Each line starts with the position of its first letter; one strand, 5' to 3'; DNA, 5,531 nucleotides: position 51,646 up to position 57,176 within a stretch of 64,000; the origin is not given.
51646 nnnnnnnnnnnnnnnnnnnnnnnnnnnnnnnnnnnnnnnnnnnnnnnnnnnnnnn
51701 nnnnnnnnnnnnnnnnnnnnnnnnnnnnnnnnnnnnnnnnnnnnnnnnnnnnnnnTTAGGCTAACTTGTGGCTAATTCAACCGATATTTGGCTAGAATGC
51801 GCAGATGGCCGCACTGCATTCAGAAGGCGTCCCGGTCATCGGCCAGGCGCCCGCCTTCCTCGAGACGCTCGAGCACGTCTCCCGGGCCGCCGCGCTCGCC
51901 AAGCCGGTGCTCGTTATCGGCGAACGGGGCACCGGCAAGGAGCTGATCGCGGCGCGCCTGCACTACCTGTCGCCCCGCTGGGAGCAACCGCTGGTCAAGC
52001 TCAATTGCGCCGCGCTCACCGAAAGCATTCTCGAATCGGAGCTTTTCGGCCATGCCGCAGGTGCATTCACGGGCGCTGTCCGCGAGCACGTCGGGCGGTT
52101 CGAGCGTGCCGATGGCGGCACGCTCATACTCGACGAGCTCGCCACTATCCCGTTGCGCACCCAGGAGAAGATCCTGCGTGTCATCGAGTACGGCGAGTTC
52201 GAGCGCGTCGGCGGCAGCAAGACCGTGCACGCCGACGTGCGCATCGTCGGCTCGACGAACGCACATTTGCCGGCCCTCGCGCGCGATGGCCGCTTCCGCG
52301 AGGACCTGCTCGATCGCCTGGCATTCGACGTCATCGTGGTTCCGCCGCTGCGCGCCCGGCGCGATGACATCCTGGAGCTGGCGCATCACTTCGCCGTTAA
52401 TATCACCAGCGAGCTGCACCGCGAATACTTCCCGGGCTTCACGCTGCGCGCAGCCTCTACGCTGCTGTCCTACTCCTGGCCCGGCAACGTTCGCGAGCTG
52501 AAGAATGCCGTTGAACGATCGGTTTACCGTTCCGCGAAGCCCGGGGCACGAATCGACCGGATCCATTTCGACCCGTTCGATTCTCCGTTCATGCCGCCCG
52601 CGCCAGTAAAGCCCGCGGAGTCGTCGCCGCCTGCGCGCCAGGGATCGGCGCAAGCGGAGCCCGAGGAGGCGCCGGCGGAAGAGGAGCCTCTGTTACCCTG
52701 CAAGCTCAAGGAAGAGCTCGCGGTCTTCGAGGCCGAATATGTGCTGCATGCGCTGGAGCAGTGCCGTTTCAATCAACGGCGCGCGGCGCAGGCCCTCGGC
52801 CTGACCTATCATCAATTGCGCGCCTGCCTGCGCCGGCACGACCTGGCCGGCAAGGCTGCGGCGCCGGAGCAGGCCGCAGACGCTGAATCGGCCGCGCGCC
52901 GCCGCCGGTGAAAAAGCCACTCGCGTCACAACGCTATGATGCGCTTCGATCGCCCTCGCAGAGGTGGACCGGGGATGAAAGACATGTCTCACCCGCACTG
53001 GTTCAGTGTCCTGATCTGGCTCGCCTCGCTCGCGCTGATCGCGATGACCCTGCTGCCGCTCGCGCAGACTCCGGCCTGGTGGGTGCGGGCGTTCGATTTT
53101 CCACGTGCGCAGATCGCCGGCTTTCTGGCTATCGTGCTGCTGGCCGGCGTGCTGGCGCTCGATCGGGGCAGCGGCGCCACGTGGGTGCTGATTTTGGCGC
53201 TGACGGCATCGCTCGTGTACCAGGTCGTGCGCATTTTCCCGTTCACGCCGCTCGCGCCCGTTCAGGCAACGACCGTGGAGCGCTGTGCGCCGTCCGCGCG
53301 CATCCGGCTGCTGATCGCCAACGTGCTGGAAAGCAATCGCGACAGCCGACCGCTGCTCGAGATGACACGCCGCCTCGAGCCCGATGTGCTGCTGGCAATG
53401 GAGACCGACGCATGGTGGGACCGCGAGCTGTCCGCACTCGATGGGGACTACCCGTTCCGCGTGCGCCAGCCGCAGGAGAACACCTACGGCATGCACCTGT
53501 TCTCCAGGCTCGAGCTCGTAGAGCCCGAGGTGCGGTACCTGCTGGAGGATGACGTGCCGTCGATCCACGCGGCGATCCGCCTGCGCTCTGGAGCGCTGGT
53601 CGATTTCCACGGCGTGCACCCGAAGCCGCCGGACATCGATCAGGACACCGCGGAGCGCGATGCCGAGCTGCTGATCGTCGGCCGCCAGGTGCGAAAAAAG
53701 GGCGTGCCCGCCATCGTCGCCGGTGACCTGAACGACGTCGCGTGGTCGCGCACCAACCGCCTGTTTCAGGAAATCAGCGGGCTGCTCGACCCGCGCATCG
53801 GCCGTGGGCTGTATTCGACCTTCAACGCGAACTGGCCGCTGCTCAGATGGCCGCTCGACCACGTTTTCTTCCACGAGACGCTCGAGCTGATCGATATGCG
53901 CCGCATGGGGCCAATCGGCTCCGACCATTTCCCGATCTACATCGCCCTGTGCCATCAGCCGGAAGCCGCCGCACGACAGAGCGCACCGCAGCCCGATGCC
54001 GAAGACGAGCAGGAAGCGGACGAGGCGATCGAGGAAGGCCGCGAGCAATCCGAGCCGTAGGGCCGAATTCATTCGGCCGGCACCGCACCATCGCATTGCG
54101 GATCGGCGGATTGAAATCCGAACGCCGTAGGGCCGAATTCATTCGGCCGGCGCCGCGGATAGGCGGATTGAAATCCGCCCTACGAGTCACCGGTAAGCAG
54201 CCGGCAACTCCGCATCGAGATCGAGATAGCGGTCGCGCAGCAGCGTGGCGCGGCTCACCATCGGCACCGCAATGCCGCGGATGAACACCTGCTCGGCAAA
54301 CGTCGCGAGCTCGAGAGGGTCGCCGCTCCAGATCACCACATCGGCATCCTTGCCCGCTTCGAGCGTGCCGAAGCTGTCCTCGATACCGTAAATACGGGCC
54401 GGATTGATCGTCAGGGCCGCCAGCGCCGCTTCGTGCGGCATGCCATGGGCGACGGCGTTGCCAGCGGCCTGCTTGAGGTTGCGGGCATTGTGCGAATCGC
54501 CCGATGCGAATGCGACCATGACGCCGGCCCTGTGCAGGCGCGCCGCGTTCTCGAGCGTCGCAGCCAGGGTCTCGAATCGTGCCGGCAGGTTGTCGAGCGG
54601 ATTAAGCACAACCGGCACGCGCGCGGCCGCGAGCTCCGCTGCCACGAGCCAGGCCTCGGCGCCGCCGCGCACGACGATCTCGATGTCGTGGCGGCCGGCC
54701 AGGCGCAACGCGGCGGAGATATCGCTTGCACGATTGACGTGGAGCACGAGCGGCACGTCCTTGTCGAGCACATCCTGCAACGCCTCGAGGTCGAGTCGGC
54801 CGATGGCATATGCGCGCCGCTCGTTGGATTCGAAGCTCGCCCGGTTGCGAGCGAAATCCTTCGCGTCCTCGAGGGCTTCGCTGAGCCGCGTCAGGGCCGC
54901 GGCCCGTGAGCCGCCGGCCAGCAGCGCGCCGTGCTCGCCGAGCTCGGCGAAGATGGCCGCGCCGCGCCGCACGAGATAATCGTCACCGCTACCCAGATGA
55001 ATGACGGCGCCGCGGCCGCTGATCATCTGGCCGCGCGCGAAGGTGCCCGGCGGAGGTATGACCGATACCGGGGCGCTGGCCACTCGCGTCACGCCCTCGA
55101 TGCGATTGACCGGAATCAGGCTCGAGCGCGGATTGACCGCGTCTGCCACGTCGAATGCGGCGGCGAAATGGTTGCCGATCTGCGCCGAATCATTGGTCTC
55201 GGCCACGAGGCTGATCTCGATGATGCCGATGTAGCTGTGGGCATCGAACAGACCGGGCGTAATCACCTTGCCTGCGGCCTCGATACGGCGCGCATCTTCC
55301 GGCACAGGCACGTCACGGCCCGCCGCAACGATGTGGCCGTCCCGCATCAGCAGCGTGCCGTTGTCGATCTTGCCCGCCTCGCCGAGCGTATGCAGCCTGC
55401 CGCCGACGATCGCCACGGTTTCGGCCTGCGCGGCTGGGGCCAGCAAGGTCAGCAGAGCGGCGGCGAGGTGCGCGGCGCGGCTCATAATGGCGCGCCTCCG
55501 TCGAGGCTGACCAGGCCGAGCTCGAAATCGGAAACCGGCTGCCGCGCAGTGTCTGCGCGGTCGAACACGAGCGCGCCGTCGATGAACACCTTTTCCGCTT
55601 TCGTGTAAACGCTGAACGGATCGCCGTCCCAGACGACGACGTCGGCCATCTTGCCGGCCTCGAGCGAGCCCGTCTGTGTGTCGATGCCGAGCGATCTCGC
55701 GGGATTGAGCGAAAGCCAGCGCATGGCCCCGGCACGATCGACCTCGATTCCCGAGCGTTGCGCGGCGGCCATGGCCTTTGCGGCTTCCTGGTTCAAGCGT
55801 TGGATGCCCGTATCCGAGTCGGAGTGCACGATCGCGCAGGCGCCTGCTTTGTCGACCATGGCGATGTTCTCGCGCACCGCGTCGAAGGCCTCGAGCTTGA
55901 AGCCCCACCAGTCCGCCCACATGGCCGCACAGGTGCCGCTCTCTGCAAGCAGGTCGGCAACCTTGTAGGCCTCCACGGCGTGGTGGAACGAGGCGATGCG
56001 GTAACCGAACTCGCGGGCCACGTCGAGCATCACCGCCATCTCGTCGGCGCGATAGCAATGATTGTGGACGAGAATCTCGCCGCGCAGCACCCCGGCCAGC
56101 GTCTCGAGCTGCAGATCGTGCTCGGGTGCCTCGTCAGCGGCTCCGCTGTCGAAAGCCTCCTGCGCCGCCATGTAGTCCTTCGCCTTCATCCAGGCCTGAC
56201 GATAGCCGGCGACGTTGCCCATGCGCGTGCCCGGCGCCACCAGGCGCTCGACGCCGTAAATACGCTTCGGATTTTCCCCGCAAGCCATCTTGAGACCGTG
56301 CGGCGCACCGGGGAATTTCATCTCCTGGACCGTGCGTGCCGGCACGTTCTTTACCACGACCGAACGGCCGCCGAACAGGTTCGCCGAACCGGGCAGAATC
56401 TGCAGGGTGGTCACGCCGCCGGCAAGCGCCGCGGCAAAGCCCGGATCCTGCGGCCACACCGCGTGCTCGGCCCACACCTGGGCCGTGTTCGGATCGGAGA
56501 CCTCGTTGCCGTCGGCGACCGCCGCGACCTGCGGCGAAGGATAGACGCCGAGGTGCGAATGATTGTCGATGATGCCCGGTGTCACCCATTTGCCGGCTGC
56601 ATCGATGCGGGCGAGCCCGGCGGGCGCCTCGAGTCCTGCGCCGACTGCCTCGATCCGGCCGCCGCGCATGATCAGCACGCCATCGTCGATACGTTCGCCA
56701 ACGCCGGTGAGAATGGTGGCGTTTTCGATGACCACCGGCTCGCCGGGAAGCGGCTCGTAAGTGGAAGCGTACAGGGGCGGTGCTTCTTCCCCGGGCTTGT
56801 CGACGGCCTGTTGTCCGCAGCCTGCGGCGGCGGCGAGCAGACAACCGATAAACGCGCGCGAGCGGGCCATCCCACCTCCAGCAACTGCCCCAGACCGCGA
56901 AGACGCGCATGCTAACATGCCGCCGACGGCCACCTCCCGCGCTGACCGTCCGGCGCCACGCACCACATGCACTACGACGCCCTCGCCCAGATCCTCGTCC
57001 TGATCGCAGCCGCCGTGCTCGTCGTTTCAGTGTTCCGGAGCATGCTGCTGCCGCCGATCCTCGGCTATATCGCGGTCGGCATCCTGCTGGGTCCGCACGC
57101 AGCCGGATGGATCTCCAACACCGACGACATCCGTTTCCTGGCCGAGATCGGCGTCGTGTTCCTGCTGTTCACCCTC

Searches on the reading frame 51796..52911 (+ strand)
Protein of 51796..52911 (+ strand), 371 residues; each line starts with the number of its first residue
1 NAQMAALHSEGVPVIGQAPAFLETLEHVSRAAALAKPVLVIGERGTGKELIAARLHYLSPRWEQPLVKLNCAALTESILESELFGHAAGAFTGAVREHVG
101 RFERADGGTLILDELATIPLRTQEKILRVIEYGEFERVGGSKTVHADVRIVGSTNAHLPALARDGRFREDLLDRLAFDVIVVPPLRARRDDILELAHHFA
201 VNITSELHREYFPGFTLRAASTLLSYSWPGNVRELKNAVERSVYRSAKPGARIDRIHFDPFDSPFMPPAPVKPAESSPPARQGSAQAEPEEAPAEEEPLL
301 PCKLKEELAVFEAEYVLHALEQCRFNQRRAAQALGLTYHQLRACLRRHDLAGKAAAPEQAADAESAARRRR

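Call 57: search_protein_families(library=pfam, proteins=[window:51796-52911:+], max_evalue=0.00001)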
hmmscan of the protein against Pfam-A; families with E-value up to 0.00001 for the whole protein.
window:51796-52911:+ (371 aa): 5 families
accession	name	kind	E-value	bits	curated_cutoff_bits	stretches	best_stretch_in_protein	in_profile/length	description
PF00158.32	Sigma54_activat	-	1.8e-57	194.1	20.2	1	14-176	1-163/168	Sigma-54 interaction domain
PF25601.1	AAA_lid_14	-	4.4e-16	58.9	27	1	186-248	1-62/87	AAA+ ATPase lid domain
PF14532.12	Sigma54_activ_2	-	7.1e-16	59.1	25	1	15-185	1-138/138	Sigma-54 interaction domain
PF02954.25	HTH_8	-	1.3e-07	31.7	22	1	308-343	2-37/42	Bacterial regulatory protein, Fis family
PF07728.20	AAA_5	-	3.4e-06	27.5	22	1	37-156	1-123/139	AAA domain (dynein-related subfamily)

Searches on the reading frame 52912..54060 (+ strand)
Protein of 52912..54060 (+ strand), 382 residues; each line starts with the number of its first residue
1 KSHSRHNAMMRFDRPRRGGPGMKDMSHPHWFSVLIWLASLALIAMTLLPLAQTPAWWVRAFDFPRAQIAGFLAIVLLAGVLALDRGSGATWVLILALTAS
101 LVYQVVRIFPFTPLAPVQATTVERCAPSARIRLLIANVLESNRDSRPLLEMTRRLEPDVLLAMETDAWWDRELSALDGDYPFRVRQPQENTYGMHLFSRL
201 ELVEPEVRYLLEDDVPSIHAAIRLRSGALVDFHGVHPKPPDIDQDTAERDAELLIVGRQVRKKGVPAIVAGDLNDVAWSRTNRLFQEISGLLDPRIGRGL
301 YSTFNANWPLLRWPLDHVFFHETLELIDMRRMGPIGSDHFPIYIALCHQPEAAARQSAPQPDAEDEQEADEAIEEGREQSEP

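Call 57: search_protein_families(library=pfam, proteins=[window:52912-54060:+], max_evalue=0.00001)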
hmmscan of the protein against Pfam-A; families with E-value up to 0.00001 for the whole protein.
window:52912-54060:+ (382 aa): 1 family
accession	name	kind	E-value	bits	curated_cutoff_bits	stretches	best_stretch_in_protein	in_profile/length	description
PF03372.29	Exo_endo_phos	-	2.3e-33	116.2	24.5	1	136-339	3-225/225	Endonuclease/Exonuclease/phosphatase family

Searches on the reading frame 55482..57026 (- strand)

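Call 57: search_protein_families(library=pfam, proteins=[window:55482-57026:-], max_evalue=0.00001)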
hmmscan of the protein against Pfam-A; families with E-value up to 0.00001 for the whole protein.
window:55482-57026:- (514 aa): 2 families
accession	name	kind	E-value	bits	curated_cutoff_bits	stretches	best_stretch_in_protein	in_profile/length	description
PF01979.26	Amidohydro_1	-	2.2e-13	50.7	25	1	147-481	1-339/345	Amidohydrolase family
PF07969.17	Amidohydro_3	-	2.4e-13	50.8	29.7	1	423-488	401-472/472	Amidohydrolase family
